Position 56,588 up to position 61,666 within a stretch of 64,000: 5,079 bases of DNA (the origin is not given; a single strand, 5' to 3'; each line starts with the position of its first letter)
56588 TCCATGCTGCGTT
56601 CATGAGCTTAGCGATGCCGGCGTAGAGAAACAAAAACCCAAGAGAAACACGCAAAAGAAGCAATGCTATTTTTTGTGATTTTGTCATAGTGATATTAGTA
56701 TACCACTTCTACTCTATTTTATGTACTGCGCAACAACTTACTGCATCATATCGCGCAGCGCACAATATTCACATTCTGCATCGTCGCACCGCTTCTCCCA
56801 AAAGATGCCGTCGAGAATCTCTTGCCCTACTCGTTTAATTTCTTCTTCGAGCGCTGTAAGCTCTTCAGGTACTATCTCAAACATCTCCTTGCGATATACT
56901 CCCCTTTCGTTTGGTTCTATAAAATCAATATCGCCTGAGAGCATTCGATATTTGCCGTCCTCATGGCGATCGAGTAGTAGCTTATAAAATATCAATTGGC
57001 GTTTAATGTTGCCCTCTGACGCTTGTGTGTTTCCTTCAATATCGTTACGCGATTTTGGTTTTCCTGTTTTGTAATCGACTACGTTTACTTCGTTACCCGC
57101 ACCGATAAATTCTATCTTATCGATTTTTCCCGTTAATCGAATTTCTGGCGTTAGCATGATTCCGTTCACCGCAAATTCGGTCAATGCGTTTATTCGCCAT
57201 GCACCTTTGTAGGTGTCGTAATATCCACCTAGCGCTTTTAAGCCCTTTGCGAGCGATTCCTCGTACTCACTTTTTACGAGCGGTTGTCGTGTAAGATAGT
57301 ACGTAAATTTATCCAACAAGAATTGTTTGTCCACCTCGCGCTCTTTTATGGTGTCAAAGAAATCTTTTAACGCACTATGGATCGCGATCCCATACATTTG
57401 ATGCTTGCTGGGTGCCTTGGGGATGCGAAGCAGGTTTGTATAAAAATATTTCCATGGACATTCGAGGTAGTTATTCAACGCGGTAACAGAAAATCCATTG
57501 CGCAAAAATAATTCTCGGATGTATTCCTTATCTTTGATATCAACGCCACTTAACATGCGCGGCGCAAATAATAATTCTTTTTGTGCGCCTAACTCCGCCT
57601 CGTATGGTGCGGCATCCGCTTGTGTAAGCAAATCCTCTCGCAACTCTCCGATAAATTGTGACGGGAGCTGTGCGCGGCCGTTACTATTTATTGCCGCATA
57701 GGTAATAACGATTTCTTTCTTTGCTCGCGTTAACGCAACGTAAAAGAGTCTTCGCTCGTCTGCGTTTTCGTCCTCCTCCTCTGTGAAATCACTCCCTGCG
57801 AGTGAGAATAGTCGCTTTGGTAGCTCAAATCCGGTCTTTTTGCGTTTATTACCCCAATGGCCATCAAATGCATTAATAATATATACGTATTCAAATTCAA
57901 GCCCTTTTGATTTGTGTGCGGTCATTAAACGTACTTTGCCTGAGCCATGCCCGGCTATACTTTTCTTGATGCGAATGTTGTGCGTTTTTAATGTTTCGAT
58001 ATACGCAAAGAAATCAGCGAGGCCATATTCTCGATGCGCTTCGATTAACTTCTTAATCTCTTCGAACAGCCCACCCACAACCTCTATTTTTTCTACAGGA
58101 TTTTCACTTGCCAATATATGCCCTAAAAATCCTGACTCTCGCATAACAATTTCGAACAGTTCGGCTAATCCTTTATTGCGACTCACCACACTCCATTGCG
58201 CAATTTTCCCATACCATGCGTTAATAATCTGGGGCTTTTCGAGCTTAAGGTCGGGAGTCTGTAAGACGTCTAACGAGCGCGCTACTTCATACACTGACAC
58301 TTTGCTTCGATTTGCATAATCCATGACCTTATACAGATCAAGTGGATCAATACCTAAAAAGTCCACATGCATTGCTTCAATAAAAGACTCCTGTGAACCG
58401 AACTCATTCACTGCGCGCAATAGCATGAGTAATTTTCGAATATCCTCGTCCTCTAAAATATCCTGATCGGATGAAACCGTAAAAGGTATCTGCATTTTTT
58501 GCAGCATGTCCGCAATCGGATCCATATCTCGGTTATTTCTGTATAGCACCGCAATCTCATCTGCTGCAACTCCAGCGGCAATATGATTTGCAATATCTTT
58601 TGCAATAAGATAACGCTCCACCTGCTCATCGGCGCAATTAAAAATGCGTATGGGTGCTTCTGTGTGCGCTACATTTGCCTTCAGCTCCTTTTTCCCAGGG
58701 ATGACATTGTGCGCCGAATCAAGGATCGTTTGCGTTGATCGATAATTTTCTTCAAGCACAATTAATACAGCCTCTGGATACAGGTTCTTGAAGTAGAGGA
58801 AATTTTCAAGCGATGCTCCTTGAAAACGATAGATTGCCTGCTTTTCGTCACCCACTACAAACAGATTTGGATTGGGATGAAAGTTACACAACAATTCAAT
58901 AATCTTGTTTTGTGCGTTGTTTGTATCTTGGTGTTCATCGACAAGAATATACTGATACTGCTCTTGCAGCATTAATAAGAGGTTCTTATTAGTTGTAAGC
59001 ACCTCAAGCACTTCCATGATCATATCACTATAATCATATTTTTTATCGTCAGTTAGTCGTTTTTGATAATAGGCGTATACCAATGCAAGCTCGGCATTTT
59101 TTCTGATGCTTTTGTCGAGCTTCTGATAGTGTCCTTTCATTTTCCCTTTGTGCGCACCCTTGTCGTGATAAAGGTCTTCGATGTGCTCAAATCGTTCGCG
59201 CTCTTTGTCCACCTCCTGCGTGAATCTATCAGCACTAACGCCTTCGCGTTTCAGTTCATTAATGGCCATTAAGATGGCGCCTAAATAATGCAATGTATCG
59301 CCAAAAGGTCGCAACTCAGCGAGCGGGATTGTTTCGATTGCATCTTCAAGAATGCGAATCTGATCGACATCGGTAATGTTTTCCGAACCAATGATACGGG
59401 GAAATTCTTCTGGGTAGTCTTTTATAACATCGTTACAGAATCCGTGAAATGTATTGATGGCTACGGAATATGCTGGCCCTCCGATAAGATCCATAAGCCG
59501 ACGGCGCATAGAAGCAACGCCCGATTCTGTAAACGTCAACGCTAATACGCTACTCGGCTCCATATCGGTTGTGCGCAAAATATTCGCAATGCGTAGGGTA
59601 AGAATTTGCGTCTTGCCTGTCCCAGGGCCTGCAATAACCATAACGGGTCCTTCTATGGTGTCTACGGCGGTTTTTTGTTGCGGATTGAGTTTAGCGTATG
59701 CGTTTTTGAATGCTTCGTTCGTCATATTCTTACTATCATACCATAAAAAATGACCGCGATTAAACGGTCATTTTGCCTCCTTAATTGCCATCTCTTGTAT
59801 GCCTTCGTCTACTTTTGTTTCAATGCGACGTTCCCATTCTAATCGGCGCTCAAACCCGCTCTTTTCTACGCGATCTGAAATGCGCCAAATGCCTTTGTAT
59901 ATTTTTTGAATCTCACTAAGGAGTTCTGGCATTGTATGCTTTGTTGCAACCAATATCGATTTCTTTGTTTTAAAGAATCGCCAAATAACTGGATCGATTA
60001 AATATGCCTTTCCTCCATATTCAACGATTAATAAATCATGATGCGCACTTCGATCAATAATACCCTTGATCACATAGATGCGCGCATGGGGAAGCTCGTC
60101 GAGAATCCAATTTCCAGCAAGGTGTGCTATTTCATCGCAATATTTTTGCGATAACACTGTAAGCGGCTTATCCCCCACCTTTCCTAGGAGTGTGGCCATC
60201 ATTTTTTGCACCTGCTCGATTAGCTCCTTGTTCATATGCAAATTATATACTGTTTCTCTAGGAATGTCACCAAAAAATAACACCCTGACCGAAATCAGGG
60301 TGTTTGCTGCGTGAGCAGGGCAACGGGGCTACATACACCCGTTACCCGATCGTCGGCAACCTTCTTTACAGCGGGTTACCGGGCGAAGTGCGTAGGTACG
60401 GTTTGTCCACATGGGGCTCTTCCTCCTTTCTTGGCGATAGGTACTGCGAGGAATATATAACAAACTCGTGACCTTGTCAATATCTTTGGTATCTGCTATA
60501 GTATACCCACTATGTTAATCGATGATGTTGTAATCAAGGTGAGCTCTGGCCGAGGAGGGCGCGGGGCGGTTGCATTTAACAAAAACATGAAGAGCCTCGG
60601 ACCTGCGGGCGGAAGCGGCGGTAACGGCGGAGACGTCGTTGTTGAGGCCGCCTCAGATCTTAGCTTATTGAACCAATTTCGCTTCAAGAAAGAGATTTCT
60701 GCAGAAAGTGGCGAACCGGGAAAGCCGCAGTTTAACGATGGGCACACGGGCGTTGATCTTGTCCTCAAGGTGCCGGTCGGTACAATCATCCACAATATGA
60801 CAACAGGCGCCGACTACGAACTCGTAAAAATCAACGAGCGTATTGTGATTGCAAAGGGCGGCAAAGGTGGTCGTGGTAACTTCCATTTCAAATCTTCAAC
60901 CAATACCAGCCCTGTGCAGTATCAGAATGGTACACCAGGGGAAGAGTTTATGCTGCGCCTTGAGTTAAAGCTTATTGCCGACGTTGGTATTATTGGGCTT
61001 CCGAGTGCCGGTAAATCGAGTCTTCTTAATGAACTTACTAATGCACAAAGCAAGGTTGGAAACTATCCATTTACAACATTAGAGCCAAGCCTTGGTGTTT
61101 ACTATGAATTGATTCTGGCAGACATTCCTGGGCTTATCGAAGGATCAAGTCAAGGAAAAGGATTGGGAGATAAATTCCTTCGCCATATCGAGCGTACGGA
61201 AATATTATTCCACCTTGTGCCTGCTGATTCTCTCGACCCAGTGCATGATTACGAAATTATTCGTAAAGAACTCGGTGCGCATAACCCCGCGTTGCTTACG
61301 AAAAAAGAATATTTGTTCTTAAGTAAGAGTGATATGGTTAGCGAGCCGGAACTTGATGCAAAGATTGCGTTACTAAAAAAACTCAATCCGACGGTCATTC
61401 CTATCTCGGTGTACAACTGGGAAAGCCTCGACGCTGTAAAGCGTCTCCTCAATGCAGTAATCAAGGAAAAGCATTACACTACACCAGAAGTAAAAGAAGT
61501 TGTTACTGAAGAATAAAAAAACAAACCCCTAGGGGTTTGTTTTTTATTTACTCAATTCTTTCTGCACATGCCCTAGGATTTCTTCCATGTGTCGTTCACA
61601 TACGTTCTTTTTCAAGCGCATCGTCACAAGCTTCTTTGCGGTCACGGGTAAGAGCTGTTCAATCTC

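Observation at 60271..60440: GC-rich leader with a 27-aa Arg/Cys-rich mini-ORF (strong SD) and a terminator hairpin upstream of a hypothetical gene: attenuator or small RNA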

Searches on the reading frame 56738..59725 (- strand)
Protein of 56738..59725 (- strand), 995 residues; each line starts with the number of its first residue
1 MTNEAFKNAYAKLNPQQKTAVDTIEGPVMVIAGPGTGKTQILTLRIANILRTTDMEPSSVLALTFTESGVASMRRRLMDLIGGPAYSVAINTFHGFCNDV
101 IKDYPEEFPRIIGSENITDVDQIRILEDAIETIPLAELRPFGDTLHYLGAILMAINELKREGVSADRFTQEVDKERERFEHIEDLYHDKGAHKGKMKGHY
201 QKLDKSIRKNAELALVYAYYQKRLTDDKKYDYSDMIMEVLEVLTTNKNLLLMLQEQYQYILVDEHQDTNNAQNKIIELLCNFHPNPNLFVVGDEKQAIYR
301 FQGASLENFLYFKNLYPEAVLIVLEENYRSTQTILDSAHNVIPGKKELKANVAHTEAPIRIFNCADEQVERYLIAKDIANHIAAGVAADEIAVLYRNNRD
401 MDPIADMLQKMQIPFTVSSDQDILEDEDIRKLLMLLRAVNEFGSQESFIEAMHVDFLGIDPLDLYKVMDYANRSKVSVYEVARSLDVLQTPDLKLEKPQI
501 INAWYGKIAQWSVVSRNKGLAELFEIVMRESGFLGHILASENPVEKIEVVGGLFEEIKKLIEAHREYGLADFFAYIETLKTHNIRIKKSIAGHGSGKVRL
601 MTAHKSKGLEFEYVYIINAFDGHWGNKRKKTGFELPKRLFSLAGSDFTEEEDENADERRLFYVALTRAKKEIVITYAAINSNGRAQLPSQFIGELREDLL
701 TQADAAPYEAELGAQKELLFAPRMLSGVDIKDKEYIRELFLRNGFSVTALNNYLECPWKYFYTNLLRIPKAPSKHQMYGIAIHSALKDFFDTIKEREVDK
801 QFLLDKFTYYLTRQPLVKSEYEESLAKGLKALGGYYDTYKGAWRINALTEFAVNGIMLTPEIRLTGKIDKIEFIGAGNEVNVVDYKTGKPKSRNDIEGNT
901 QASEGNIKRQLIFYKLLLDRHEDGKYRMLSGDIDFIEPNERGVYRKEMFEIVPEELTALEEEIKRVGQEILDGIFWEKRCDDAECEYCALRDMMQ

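Call 11: search_protein_families(library=pfam, proteins=[window:56738-59725:-], max_evalue=0.01)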
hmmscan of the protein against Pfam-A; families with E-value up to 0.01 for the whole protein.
window:56738-59725:- (995 aa): 9 families
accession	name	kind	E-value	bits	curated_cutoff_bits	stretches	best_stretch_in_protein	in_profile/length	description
PF00580.27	UvrD-helicase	-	8.9e-63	212.9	23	1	13-316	1-270/271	UvrD/REP helicase N-terminal domain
PF13361.12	UvrD_C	-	5e-40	138.4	25.6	1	322-677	1-348/350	UvrD-like helicase C-terminal domain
PF12705.13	PDDEXK_1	-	7.9e-28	98.5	22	1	745-992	2-244/247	PD-(D/E)XK nuclease superfamily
PF13245.12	AAA_19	-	3.3e-16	60.1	25.1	1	17-301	1-133/134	AAA domain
PF13538.12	UvrD_C_2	-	2.6e-10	40.5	27.4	2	650-674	27-51/52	UvrD-like helicase C-terminal domain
PF01443.25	Viral_helicase1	-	0.0002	21.7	21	0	652-674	202-226/228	Viral superfamily 1 RNA helicase core domain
PF13086.12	AAA_11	-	0.0014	18.9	27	1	13-296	2-249/257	AAA domain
PF13604.12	AAA_30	-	0.0046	17.1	27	0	12-69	1-58/191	AAA domain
PF12552.13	DUF3741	-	0.0087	16.4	24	0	222-253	8-39/45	Protein of unknown function (DUF3741)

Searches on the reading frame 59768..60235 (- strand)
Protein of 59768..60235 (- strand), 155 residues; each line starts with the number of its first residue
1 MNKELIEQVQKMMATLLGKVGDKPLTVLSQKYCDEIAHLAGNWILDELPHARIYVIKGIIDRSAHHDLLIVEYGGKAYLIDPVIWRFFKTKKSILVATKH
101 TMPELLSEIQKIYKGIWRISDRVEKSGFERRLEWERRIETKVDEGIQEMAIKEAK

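Call 11: search_protein_families(library=pfam, proteins=[window:59768-60235:-], max_evalue=0.01)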
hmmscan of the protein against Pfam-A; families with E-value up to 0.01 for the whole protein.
window:59768-60235:- (155 aa): 0 families

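Call 97: search_protein_families(library=ncbifam, proteins=[window:59771-60235:-], max_evalue=1)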
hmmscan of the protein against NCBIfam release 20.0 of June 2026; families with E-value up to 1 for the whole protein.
window:59771-60235:- (155 aa): 2 families
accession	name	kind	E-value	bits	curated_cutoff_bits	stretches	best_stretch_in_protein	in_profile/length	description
NF047941.1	TatB_Rickett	equivalog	0.021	15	75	1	93-125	16-48/84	Sec-independent protein translocase subunit TatB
NF001415.0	PRK00292.1-2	equivalog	0.14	11.3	333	1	30-64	263-297/346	glucokinase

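Call 99: predict_structure(protein=window:59771-60235:-)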
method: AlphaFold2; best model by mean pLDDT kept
length: 155 residues; sequences in the alignment: 1
mean_pLDDT: 48.6   pTM: 0.32
mean pLDDT of the five models: 48.6, 42.2, 41.6, 40.2, 38.9
residues with pLDDT >= 90: 0; 70-90: 0; 50-70: 82; < 50: 73
segments of 3 or more residues with pLDDT < 50: 1-3, 23-25, 39-48, 57-66, 82-100, 115-128, 149-155
pLDDT, mean of each block of 10 residues (from residue 1): 50 57 52 54 47 50 46 52 38 38 53 48 47 52 51 37
secondary structure, 60 per line:
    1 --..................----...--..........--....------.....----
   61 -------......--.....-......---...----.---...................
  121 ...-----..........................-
elements in order: H3-20 E25-27 H30-39 H42-45 E52-56 E68-73 E76-80 H82-87 H102-123 H129-154

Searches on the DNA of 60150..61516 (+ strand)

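Call 4: search_rna_families(source=window, start=60150, end=60560, threshold=evalue, max_evalue=10, show_alignments=4)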
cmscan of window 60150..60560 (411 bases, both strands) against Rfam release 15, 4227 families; matches with E-value up to 10: 3.
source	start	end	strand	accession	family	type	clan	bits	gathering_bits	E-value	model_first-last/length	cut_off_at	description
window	60241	60311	+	RF02064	STnc370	Gene; sRNA;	-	20.9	54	2.9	1-71/71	no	Enterobacterial sRNA STnc370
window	60273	60316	-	RF02398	sau-6072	Gene; sRNA;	-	15.4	50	1.9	1-53/53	no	Staphylococcus sRNA sau-6072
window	60507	60541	-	RF02476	GlsR7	Gene; snRNA; snoRNA; CD-box;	-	13.8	75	3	1-59/59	no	Small nucleolar RNA GlsR7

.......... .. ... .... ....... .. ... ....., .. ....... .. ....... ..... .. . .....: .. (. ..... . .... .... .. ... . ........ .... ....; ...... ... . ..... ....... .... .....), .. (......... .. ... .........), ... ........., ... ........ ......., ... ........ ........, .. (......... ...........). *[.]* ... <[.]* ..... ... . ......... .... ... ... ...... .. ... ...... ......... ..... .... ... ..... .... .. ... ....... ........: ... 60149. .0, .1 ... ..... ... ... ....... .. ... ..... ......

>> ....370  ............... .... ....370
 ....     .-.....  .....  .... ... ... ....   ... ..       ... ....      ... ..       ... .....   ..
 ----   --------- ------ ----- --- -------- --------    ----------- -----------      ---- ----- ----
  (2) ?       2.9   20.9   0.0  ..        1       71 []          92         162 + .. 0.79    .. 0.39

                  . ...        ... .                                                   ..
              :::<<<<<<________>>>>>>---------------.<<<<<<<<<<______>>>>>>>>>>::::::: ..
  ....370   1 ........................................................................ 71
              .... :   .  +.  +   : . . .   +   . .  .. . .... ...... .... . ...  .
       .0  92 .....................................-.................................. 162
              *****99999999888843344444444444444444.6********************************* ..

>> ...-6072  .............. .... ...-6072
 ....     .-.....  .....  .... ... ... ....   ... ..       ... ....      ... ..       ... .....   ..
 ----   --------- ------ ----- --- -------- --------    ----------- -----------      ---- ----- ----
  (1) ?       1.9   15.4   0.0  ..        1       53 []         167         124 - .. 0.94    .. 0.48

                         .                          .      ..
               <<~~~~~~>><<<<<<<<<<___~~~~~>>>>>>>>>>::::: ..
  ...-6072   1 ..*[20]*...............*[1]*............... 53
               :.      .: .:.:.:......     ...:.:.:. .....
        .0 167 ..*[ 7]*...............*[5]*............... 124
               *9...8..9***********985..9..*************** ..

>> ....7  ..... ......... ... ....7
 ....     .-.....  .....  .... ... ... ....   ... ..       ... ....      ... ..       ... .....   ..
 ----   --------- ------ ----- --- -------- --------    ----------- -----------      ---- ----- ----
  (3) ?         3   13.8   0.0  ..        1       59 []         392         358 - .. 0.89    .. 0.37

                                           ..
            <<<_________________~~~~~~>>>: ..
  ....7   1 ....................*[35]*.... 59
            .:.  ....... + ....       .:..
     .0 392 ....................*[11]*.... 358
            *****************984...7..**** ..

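Call 23: search_rna_families(sources=[L001, L002, L003], threshold=evalue, max_evalue=5)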
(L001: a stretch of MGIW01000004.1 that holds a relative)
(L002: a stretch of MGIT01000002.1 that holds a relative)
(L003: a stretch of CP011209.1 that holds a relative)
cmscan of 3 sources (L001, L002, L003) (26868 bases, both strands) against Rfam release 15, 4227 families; matches with E-value up to 5: 4.
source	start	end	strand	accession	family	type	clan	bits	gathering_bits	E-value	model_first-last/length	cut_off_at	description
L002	6598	6720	-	RF02637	EF0408_EF0409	Gene; sRNA;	-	29.3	440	0.00036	1-412/412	no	Enterococcus sRNA EF0408_EF0409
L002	8658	8713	+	RF02993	ilvH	Cis-reg;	-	22.6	55.1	2.1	1-68/68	no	ilvH RNA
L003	3777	3834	-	RF01116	Yfr1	Gene; sRNA;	-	20.8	38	4.5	1-59/59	no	Cyanobacterial functional RNA 1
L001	2425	2524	+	RF01394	isrK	Gene; sRNA;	-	19.3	50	3.4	1-77/77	no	isrK Hfq binding RNA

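Call 56: search_rna_families(sources=[L107, L109, L110], threshold=evalue, max_evalue=1)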
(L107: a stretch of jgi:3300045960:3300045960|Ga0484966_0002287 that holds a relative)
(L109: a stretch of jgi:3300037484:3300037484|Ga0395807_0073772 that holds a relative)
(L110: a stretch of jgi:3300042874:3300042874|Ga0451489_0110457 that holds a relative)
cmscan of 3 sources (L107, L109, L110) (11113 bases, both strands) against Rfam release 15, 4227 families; matches with E-value up to 1: 10.
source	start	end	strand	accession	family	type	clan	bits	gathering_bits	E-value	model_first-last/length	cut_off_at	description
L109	2335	2398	-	RF03510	mir-3660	Gene; miRNA;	-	34.8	70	0.00035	1-82/82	no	mir-3660 microRNA precursor family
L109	2335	2398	+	RF03510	mir-3660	Gene; miRNA;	-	31.8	70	0.0024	1-82/82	no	mir-3660 microRNA precursor family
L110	651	736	-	RF04119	MIR1858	Gene; miRNA;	-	25.5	137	0.84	1-197/197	no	MIR1858 microRNA precursor family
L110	669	712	+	RF03371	mir-4788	Gene; miRNA;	-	25.4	91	0.39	1-80/80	no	mir-4788 microRNA precursor family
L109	690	799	-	RF00378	Qrr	Gene; sRNA;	-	24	50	0.82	1-108/108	no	Qrr RNA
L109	2310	2387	+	RF00506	Thr_leader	Cis-reg; leader;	-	23.1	55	0.99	1-118/118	no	Threonine operon leader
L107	3778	3833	-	RF03324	mir-1288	Gene; miRNA;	-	22.4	70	0.8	1-74/74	no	mir-1288 microRNA precursor family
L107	3171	3228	-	RF01274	sR45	Gene; snRNA; snoRNA; CD-box;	-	21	40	0.49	1-55/55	no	Small nucleolar RNA sR45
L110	658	710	+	RF02225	sX6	Gene; sRNA;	-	17.2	40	0.53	274-328/342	no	Proteobacterial sRNA sX6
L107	4452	4582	+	RF02225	sX6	Gene; sRNA;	-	16.9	40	0.64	1-342/342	no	Proteobacterial sRNA sX6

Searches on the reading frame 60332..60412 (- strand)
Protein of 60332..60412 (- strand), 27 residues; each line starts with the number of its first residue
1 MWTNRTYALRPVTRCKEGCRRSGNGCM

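Call 38: search_protein_families(library=ncbifam, proteins=[window:60332-60412:-], max_evalue=10)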
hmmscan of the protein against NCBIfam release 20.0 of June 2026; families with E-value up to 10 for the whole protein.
seq(27 aa): 0 families

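Call 39: search_protein_families(library=pfam, proteins=[window:60332-60412:-], max_evalue=10)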
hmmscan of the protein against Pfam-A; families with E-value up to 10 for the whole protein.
seq(27 aa): 0 families
